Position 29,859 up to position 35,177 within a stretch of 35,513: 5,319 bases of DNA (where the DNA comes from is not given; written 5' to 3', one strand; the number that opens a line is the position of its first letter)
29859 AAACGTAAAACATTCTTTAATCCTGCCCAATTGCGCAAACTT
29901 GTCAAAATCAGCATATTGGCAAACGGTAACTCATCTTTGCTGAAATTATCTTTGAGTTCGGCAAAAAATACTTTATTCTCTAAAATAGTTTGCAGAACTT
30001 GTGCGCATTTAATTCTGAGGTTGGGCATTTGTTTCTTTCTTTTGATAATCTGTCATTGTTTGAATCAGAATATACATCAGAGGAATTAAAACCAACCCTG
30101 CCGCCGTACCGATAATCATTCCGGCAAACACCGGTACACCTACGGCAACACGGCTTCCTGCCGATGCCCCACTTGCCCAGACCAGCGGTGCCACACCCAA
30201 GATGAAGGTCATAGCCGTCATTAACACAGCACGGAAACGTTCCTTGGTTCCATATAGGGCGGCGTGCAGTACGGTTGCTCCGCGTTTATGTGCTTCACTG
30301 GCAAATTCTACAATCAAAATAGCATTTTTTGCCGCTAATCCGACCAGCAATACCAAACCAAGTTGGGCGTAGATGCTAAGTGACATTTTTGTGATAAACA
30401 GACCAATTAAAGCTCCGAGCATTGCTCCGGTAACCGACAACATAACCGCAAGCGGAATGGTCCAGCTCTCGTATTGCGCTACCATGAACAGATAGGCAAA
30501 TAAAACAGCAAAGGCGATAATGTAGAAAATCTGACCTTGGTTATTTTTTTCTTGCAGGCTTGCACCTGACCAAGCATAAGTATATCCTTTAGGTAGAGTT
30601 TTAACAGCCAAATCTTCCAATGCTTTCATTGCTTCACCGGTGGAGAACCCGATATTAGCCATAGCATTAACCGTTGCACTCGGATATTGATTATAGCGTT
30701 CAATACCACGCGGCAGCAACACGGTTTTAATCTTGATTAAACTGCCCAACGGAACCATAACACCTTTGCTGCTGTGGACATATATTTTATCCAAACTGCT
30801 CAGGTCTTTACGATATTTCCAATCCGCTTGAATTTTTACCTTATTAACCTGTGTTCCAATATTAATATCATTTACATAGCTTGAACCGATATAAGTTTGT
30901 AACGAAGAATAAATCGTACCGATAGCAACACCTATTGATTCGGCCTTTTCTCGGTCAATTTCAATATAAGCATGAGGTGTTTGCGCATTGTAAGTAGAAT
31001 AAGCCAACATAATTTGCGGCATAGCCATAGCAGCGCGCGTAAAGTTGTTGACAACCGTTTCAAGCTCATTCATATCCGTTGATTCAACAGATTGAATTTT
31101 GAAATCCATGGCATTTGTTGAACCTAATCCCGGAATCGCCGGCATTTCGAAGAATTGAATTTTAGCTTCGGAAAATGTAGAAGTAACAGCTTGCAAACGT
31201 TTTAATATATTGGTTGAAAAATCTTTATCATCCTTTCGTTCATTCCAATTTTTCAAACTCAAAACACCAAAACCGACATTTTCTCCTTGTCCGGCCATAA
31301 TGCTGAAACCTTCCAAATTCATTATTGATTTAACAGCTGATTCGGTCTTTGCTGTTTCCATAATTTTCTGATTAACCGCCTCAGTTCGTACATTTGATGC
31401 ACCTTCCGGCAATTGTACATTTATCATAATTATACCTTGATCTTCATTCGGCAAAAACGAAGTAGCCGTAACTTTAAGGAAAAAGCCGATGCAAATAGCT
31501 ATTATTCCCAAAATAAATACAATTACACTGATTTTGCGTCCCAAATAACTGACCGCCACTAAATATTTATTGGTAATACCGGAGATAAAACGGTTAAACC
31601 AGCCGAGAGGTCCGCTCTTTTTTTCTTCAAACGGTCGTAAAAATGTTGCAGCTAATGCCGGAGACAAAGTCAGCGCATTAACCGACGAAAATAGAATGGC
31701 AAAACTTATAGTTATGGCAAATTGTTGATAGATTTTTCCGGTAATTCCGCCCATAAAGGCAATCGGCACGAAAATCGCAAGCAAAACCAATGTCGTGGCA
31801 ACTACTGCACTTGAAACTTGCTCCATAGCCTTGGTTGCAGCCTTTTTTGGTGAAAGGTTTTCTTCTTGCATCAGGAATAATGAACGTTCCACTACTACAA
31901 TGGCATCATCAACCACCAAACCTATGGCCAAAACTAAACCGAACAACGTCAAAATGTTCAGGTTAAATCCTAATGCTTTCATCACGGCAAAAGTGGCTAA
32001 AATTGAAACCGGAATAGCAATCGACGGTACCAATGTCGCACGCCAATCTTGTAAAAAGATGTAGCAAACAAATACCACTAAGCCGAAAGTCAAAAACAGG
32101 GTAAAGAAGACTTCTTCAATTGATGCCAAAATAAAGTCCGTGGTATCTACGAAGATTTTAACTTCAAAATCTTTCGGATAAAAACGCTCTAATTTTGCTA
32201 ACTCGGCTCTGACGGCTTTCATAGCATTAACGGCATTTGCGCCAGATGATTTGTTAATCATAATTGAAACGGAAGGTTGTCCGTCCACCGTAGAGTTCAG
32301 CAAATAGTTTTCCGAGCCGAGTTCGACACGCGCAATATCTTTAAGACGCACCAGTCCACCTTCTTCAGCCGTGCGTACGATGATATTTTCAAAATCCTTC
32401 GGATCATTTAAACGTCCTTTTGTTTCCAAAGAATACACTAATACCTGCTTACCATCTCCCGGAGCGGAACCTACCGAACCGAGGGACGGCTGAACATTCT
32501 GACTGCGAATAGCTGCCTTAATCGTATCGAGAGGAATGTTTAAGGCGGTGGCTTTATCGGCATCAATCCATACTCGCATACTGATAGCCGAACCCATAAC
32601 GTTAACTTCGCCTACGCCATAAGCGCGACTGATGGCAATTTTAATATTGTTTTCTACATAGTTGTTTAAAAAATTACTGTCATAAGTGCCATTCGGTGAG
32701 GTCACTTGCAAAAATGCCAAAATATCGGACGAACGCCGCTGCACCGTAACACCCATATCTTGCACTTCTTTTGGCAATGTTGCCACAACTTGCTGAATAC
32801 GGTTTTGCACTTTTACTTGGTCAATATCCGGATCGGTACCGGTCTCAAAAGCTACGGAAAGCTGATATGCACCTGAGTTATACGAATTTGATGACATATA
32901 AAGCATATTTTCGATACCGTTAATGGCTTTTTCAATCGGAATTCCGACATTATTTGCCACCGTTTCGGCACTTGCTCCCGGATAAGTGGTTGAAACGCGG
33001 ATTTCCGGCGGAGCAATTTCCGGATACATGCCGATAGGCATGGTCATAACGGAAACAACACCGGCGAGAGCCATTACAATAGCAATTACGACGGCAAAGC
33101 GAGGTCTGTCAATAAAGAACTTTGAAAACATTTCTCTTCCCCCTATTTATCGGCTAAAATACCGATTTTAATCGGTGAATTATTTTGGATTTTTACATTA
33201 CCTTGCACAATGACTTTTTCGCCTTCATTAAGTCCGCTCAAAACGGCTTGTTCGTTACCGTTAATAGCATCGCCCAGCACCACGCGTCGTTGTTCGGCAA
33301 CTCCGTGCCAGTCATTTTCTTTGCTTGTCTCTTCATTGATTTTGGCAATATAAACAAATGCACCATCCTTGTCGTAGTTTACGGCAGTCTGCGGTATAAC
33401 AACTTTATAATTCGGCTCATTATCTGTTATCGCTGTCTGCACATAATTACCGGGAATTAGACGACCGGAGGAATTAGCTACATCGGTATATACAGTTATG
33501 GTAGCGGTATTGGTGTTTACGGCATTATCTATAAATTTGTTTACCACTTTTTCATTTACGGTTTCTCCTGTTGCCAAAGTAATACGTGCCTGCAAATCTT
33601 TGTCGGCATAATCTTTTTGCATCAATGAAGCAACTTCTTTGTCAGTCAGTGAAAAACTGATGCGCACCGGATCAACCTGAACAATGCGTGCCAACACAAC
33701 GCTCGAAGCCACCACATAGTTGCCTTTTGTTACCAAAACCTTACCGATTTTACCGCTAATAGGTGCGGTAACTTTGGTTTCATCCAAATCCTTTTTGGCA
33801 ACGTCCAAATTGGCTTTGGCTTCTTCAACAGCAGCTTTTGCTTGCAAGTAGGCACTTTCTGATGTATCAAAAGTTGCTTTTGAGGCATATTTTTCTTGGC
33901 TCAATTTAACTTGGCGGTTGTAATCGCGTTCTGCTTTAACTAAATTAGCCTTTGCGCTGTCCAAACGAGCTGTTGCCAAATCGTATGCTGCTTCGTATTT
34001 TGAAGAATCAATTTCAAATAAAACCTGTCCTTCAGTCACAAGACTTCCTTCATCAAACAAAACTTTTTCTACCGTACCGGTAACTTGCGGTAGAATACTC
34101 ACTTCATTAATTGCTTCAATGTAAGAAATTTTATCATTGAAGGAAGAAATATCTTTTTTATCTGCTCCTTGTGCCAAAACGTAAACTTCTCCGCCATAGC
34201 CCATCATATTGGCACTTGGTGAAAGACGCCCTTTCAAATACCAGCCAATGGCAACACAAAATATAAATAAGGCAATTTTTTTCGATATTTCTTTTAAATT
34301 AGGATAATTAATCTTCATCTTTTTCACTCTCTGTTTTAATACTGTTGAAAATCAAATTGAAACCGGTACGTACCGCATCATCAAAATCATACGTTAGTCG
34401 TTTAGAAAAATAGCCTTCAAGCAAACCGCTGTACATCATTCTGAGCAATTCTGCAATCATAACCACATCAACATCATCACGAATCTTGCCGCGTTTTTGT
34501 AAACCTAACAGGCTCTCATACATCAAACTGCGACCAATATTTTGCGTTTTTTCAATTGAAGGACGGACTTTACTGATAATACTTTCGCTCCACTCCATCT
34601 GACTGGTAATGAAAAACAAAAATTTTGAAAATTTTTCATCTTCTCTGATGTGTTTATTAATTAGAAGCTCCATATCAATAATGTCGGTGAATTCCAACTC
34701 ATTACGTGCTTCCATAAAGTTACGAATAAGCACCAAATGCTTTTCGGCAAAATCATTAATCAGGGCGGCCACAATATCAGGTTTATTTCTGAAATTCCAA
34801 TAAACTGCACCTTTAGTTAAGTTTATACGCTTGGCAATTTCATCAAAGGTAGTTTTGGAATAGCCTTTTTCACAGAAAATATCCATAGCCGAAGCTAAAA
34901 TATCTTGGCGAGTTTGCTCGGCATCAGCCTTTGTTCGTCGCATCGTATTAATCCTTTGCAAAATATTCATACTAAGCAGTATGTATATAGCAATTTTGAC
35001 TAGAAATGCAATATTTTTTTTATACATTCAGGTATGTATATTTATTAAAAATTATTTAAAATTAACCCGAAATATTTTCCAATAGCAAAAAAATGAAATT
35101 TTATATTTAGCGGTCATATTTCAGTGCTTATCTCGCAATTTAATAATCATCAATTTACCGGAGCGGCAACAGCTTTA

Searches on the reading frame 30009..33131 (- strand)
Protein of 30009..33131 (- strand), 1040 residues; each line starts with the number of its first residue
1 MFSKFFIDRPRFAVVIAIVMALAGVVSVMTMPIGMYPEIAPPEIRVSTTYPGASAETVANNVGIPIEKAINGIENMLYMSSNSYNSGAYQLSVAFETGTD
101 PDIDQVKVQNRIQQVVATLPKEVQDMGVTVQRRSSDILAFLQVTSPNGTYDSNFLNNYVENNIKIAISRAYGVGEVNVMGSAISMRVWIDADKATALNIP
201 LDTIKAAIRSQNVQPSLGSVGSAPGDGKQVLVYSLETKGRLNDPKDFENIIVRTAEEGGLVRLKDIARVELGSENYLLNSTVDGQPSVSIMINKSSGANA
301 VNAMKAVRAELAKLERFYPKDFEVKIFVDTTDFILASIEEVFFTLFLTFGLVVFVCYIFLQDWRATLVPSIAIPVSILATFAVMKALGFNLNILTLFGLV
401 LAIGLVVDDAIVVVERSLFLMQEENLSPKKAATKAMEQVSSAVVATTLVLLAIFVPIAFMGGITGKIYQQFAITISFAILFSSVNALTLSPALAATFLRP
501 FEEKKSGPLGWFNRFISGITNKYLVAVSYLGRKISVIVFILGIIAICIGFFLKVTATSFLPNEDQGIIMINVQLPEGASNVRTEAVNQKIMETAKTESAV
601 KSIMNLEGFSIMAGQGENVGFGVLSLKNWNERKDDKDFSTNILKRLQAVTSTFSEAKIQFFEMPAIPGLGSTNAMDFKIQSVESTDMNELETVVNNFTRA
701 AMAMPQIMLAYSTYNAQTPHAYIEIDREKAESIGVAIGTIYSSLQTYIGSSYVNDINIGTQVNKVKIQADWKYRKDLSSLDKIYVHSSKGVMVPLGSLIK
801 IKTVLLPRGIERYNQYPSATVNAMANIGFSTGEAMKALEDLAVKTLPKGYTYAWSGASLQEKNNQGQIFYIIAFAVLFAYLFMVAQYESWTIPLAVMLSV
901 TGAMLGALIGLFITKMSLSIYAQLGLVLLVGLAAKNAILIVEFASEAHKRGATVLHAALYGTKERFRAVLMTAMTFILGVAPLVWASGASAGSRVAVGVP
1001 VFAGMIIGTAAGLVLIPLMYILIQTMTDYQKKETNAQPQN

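Call 92: search_protein_families(library=pfam, proteins=[window:30009-33131:-], max_evalue=0.00001)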
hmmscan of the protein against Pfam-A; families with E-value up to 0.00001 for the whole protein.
window:30009-33131:- (1040 aa): 3 families
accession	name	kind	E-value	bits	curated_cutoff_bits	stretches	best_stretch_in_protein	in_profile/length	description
PF00873.25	ACR_tran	-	0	1014.4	28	1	2-1023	1-1020/1021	AcrB/AcrD/AcrF family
PF03176.21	MMPL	-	1.6e-10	40.9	20.5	1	300-514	103-321/333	MMPL family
PF02355.23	SecD_SecF_C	-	4.9e-06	26.5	20.5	1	340-496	32-185/189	Protein export membrane protein SecD/SecF, C-terminal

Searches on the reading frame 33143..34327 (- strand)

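Call 92: search_protein_families(library=pfam, proteins=[window:33143-34327:-], max_evalue=0.00001)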
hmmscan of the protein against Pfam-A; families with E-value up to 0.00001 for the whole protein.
window:33143-34327:- (394 aa): 4 families
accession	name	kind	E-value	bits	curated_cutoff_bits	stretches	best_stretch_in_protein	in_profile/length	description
PF16576.10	HlyD_D23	-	2.5e-13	50.2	30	1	76-296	20-214/214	Barrel-sandwich domain of CusB or HlyD membrane-fusion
PF13437.12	HlyD_3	-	1.6e-07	32.4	22.2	0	185-293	1-106/106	HlyD family secretion protein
PF13533.13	Biotin_lipoyl_2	-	8.4e-07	29.1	29.8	0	77-107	2-32/32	Biotin-lipoyl like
PF00364.28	Biotin_lipoyl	-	5.3e-06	26.6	22.1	0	78-106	45-73/73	Biotin-requiring enzyme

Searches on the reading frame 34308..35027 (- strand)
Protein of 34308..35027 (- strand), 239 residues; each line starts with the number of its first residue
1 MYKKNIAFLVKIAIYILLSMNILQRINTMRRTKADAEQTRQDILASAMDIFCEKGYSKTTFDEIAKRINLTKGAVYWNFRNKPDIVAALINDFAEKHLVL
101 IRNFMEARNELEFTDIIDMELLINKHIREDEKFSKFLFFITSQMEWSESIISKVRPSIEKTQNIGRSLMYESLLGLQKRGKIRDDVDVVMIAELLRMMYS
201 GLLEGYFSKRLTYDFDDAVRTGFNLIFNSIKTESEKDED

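Call 92: search_protein_families(library=pfam, proteins=[window:34308-35027:-], max_evalue=0.00001)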
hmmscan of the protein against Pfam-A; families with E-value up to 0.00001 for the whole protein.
window:34308-35027:- (239 aa): 1 family
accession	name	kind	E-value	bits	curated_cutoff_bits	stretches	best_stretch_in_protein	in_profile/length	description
PF00440.29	TetR_N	-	5.2e-14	52.2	24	1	43-89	1-47/47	Bacterial regulatory proteins, tetR family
